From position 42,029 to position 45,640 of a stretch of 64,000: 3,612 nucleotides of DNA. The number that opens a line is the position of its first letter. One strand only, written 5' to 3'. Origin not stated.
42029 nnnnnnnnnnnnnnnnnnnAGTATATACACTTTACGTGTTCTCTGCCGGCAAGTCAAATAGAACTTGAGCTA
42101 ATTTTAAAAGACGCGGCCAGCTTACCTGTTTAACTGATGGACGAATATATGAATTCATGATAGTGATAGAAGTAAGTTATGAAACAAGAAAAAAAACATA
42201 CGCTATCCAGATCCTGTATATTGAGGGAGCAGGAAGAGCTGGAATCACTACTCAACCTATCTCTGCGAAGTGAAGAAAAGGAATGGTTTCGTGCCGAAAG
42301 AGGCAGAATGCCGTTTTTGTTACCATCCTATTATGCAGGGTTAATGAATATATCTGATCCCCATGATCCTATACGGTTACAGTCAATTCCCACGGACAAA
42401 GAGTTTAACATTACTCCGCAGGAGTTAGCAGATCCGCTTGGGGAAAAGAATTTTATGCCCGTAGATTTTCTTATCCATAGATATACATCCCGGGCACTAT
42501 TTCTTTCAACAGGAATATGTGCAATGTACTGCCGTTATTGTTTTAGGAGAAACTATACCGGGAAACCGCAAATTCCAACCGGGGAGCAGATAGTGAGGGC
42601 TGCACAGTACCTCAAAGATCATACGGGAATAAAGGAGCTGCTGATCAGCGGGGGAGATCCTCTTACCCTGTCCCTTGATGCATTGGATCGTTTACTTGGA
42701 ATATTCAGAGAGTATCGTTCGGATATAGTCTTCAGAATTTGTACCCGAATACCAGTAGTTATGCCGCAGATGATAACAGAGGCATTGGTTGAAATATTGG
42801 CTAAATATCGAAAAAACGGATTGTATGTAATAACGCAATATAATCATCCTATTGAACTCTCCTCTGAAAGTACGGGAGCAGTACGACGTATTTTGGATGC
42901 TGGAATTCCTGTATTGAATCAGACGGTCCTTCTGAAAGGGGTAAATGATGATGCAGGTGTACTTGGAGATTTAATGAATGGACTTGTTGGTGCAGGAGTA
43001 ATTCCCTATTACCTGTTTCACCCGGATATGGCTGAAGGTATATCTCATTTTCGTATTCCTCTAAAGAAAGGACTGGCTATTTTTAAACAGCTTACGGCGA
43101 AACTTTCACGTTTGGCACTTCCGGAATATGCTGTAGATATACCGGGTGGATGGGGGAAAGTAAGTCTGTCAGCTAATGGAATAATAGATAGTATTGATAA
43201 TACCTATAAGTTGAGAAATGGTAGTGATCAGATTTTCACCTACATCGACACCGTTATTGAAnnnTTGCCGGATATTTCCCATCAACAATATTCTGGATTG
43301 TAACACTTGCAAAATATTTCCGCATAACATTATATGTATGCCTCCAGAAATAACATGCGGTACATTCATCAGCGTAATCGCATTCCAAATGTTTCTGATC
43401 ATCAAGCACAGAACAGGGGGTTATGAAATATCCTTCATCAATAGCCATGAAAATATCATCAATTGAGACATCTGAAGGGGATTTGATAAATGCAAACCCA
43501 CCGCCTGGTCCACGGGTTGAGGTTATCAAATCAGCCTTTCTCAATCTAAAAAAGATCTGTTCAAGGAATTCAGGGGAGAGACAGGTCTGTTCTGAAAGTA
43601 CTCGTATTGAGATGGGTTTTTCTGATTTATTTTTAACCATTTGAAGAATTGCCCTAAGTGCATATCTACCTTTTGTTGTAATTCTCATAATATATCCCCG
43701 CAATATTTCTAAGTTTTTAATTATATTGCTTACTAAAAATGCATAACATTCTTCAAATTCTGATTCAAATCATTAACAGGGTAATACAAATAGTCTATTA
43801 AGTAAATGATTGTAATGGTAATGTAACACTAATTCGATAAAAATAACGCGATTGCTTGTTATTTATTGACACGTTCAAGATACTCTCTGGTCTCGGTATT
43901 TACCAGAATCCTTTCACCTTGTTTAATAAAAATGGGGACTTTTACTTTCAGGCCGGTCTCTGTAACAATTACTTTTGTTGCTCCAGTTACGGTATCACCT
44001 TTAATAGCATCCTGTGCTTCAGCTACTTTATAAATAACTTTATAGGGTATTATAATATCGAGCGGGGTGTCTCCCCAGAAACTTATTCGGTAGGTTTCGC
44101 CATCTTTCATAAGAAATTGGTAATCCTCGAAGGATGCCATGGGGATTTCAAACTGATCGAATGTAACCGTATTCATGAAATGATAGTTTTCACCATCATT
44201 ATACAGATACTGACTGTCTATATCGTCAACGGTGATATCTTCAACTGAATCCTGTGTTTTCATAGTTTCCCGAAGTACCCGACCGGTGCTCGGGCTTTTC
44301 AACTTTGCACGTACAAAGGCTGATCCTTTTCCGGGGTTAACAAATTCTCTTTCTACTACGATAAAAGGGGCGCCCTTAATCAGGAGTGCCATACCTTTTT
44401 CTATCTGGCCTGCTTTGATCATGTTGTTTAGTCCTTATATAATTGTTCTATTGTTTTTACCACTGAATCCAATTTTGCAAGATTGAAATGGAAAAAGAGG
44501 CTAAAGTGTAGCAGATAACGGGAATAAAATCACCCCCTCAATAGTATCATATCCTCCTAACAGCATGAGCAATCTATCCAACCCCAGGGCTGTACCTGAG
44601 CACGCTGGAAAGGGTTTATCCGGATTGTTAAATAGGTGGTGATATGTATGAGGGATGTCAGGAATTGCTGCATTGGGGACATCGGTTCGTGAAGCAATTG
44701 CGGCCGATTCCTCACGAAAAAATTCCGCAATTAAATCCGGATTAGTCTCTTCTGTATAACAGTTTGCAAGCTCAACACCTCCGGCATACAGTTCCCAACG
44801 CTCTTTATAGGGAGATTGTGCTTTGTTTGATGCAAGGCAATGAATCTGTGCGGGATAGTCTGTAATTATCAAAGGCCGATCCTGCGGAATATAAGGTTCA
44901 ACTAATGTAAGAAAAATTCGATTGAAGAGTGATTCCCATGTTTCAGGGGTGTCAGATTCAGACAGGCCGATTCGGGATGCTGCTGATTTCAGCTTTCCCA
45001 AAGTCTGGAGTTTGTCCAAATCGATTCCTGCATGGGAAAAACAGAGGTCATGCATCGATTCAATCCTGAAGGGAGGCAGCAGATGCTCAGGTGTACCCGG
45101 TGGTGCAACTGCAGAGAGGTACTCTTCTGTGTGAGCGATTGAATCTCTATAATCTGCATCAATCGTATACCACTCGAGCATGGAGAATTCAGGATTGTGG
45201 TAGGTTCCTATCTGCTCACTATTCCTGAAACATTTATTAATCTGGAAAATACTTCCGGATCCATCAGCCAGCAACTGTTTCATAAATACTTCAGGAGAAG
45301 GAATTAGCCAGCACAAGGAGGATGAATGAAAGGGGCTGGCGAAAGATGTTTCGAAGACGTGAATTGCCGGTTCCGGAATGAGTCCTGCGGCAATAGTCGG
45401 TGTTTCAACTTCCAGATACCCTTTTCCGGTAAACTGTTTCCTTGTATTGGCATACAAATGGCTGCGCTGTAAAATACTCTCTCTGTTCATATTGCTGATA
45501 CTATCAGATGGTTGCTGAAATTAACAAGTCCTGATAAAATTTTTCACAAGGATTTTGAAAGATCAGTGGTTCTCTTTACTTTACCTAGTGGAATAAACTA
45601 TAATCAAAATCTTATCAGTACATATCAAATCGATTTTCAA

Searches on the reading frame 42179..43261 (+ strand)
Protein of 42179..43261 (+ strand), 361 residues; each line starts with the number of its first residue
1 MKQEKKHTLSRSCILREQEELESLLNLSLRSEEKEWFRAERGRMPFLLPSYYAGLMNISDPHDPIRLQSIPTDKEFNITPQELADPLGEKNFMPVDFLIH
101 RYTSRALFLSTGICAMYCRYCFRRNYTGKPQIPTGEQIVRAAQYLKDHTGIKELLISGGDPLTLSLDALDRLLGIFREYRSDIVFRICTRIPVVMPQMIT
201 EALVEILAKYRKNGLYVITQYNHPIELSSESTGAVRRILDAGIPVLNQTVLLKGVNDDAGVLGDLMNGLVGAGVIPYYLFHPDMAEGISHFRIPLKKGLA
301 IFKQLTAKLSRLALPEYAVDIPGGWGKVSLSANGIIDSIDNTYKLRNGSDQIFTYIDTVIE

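Call 28: search_protein_families(library=pfam, proteins=[window:42179-43261:+], max_evalue=0.0001)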
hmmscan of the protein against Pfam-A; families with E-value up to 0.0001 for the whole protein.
window:42179-43261:+ (361 aa): 2 families
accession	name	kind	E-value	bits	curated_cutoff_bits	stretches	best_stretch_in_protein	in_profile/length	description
PF04055.27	Radical_SAM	-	2.6e-14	54.2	29.5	1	110-258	3-157/166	Radical SAM superfamily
PF12544.13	LAM_C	-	2e-05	25.2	26.7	0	305-355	4-54/127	Lysine-2,3-aminomutase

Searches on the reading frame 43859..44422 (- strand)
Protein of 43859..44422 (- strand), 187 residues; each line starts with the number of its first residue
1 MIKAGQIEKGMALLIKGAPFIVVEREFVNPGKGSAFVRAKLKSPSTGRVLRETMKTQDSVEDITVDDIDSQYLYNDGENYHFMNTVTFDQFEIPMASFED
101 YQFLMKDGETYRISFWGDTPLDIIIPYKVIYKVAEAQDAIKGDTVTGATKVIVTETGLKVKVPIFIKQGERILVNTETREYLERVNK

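Call 28: search_protein_families(library=pfam, proteins=[window:43859-44422:-], max_evalue=0.0001)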
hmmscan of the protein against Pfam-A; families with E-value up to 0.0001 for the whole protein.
window:43859-44422:- (187 aa): 3 families
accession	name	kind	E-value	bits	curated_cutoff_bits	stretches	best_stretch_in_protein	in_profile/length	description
PF09285.17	Elong-fact-P_C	-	4.5e-21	74.7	25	1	129-184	1-56/56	Elongation factor P, C-terminal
PF08207.18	EFP_N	-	3.2e-18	65.9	23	1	4-60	2-58/58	Elongation factor P (EF-P) KOW-like domain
PF01132.26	EFP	-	8.2e-17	61.4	27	1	70-121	3-54/54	Elongation factor P (EF-P) OB domain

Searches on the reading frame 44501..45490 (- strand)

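Call 28: search_protein_families(library=pfam, proteins=[window:44501-45490:-], max_evalue=0.0001)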
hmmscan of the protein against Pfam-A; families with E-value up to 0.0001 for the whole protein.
window:44501-45490:- (329 aa): 1 family
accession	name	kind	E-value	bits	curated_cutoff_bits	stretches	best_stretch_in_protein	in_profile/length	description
PF00152.25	tRNA-synt_2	-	1.2e-38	133.4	25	1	4-325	20-306/308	tRNA synthetases class II (D, K and N)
